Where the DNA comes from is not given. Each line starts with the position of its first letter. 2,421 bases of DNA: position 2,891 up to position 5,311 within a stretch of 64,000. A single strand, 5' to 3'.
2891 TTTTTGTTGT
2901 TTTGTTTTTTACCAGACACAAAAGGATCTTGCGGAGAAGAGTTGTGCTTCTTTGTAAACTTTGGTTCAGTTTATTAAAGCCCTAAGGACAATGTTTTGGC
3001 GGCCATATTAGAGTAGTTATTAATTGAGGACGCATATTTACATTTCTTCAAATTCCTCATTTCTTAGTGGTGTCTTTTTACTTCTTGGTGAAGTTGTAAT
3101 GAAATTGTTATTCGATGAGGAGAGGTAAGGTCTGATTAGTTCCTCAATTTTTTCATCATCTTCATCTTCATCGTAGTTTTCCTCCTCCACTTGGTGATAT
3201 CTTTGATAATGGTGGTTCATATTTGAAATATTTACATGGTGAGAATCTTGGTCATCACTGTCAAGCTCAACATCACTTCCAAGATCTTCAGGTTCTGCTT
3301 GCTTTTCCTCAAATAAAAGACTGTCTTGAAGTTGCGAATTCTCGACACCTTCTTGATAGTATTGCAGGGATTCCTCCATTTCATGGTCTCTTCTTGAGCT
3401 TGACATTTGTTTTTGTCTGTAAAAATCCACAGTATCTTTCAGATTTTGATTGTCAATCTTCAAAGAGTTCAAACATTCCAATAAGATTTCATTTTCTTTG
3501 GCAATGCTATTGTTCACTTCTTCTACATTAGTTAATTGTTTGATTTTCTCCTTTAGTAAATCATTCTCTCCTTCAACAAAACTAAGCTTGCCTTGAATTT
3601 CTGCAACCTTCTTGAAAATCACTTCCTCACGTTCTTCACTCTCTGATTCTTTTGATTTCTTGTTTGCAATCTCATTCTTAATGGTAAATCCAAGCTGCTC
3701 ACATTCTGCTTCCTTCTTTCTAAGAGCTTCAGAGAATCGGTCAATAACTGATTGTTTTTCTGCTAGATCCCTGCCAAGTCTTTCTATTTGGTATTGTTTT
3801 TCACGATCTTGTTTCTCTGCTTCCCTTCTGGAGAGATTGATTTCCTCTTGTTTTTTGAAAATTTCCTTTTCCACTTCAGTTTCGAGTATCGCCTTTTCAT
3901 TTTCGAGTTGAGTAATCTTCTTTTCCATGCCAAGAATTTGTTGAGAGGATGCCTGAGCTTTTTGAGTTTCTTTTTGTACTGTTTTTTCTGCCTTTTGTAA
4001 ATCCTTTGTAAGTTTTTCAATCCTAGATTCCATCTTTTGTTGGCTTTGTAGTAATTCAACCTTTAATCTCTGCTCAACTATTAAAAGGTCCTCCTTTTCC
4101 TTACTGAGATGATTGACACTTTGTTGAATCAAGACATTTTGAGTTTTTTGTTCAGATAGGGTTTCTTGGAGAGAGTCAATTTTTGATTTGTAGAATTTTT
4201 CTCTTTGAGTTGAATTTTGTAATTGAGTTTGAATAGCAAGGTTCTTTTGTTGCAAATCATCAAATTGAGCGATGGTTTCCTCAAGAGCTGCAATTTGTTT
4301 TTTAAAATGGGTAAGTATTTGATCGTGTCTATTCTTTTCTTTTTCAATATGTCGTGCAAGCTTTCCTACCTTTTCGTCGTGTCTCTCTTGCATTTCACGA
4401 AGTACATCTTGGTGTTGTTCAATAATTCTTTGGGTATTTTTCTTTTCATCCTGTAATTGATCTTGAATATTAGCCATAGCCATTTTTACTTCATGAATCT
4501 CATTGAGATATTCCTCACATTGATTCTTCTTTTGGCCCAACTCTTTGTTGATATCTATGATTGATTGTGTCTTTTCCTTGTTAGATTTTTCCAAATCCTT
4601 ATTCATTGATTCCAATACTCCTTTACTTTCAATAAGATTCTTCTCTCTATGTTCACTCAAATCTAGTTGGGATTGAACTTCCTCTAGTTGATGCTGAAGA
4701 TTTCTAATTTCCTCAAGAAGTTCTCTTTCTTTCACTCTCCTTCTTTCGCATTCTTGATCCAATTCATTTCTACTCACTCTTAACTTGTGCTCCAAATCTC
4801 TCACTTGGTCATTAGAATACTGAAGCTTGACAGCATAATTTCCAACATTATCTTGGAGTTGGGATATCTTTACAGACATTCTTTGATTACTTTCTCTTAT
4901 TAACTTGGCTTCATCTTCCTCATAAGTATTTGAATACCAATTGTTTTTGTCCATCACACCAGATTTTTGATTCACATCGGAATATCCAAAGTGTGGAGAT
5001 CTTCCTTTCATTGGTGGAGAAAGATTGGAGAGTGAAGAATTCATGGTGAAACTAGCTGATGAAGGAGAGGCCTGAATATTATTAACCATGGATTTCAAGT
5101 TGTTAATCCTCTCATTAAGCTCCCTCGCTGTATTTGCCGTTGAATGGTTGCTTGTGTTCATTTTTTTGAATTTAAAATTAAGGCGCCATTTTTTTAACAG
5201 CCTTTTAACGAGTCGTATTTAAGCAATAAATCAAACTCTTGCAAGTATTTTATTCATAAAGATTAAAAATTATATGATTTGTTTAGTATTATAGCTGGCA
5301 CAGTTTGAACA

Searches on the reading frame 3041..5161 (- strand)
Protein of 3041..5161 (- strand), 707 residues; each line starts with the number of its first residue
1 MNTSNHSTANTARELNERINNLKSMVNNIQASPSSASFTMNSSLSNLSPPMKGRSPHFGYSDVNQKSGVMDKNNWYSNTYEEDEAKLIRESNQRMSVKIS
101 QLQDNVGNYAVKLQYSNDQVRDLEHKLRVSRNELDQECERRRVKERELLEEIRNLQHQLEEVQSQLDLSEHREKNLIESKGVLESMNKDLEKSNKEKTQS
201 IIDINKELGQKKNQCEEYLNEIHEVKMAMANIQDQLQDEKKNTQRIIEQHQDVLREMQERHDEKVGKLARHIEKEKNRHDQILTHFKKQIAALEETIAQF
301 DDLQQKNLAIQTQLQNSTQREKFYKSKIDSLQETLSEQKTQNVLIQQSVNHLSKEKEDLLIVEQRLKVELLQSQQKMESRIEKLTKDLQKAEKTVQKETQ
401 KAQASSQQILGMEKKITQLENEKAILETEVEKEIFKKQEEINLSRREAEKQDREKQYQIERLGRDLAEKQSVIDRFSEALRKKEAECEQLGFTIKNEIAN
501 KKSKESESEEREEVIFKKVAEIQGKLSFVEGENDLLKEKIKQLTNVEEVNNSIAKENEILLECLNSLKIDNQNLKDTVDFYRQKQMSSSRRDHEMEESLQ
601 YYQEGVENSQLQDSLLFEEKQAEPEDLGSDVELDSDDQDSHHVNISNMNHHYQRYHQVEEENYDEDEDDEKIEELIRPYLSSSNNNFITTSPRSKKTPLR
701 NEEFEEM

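Call 16: list_cluster_members(proteins=[window:3041-5161:-, window:11175-13592:-, window:17472-20810:-, window:38091-39509:+, window:46497-47576:-, window:51866-53836:+, window:55258-56484:+, window:16280-17251:-, window:54204-55061:+, window:60332-61426:-])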
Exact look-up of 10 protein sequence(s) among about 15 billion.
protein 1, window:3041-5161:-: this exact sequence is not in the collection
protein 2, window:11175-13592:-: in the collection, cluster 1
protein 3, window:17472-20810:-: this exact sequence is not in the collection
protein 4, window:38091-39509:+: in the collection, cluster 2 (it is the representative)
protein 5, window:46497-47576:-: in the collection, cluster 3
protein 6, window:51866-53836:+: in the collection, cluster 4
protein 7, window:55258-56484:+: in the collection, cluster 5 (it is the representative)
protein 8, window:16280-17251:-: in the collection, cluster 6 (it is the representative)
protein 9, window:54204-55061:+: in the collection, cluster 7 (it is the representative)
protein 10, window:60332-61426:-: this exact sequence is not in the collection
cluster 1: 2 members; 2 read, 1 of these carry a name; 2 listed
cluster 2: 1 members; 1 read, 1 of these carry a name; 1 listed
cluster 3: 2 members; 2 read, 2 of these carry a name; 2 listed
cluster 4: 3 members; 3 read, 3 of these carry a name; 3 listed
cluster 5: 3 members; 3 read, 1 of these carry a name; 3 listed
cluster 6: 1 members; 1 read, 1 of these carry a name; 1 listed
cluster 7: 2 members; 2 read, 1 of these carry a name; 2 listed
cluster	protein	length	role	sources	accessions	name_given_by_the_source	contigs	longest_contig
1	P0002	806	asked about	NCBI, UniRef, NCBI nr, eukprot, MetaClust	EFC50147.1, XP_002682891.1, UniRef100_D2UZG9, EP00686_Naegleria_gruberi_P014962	heat shock protein 90 [Naegleria gruberi] | Heat shock protein 90 n=1 Tax=Naegleria gruberi TaxID=5762 RepID=D2UZG9_NAEGR | XP_002682891.1 heat shock protein 90 [Naegleria gruberi strain NEG-M]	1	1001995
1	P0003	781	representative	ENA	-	-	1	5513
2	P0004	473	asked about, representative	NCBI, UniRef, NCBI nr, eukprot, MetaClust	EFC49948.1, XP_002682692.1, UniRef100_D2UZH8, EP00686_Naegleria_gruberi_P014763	predicted protein [Naegleria gruberi] | Predicted protein n=1 Tax=Naegleria gruberi TaxID=5762 RepID=D2UZH8_NAEGR | uncharacterized protein NAEGRDRAFT_61942 [Naegleria gruberi]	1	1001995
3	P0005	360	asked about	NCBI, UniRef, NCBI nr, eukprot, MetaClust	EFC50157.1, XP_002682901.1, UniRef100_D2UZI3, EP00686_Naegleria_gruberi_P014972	predicted protein [Naegleria gruberi] | Predicted protein n=1 Tax=Naegleria gruberi TaxID=5762 RepID=D2UZI3_NAEGR | uncharacterized protein NAEGRDRAFT_61947 [Naegleria gruberi]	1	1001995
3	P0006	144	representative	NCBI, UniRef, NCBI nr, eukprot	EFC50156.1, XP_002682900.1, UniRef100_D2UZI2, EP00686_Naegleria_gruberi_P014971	predicted protein [Naegleria gruberi] | Predicted protein n=1 Tax=Naegleria gruberi TaxID=5762 RepID=D2UZI2_NAEGR | uncharacterized protein NAEGRDRAFT_61946 [Naegleria gruberi]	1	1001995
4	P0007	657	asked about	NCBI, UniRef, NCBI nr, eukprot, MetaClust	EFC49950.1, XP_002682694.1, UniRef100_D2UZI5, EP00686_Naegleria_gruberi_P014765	predicted protein [Naegleria gruberi] | Predicted protein n=2 Tax=Naegleria gruberi TaxID=5762 RepID=D2UZI5_NAEGR | uncharacterized protein NAEGRDRAFT_61949 [Naegleria gruberi]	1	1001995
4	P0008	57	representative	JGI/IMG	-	hypothetical protein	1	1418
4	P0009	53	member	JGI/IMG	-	hypothetical protein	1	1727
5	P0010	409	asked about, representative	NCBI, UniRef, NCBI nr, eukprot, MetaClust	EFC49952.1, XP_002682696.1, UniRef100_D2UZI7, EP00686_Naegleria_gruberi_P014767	predicted protein [Naegleria gruberi] | Predicted protein n=1 Tax=Naegleria gruberi TaxID=5762 RepID=D2UZI7_NAEGR | uncharacterized protein NAEGRDRAFT_61951 [Naegleria gruberi]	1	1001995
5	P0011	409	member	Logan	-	-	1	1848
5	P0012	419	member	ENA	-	-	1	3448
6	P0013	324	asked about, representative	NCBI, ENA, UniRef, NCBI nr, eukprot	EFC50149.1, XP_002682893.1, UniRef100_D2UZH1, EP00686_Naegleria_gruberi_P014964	fumarylacetoacetate hydrolase [Naegleria gruberi] | Fumarylacetoacetate hydrolase n=1 Tax=Naegleria gruberi TaxID=5762 RepID=D2UZH1_NAEGR | XP_002682893.1 fumarylacetoacetate hydrolase [Naegleria gruberi strain NEG-M]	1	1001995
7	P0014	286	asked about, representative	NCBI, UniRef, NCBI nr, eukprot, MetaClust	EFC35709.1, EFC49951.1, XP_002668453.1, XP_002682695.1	predicted protein [Naegleria gruberi] | Predicted protein n=1 Tax=Naegleria gruberi TaxID=5762 RepID=D2UZI6_NAEGR | uncharacterized protein NAEGRDRAFT_54787 [Naegleria gruberi]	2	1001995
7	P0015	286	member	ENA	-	-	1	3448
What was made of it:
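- Seven window ORFs are exact matches to N. gruberi NEG-M proteins on the 1,001,995-bp scaffold (call 16).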

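Call 19: find_encoding_contigs(protein=P0004, flank=2000, max_places=3)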
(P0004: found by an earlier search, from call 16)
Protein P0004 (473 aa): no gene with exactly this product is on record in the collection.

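Call 79: find_encoding_contigs(protein=P0013, flank=10000, max_places=6)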
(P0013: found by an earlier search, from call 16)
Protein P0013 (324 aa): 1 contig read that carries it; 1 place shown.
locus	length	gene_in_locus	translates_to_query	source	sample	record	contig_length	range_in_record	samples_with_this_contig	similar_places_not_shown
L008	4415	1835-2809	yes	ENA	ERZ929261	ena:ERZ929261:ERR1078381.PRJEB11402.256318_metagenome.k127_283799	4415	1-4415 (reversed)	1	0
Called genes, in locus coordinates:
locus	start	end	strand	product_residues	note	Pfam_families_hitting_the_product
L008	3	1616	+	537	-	?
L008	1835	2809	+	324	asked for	PF18288:FAA_hydro_N_2, PF01557:FAA_hydrolase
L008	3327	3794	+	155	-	-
